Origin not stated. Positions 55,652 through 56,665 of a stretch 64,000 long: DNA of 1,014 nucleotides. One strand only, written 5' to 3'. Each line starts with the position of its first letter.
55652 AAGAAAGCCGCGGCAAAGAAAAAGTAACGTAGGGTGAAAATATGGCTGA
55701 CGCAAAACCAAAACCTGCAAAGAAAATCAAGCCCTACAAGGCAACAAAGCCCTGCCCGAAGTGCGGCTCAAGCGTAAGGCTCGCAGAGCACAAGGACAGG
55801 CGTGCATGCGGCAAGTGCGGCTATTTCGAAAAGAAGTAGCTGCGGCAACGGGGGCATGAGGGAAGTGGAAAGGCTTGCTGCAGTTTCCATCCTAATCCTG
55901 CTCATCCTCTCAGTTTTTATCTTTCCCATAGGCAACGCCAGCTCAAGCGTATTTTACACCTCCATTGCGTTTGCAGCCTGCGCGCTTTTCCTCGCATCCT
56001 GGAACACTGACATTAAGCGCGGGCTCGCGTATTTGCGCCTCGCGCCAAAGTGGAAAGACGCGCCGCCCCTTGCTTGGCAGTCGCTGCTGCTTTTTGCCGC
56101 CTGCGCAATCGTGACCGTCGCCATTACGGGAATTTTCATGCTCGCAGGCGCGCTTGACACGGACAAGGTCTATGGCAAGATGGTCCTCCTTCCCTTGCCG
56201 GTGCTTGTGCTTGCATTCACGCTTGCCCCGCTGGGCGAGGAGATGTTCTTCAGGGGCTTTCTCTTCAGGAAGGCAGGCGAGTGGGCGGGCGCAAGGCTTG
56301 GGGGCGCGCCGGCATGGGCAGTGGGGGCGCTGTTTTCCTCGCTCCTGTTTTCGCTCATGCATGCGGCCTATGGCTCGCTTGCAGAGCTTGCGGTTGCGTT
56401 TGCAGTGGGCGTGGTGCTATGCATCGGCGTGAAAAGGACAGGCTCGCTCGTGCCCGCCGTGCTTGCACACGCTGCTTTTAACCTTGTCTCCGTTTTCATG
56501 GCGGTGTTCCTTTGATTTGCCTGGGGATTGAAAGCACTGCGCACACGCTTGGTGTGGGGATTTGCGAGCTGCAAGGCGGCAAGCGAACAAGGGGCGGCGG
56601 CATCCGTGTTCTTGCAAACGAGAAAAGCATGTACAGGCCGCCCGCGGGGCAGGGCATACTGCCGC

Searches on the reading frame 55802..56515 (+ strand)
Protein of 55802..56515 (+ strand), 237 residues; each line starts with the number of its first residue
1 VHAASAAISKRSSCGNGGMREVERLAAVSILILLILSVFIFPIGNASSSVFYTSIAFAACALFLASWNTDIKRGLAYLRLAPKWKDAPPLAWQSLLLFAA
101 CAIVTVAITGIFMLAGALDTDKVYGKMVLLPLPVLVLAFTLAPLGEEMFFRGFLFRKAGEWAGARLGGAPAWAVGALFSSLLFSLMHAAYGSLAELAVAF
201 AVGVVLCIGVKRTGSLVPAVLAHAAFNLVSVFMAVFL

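Call 8: search_protein_families(library=pfam, proteins=[window:55802-56515:+])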
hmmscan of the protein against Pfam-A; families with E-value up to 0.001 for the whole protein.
window:55802-56515:+ (237 aa): 1 family
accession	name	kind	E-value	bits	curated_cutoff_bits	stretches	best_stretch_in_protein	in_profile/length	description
PF02517.21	Rce1-like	-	2.9e-19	69.6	22.4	1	131-229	4-93/93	Type II CAAX prenyl endopeptidase Rce1-like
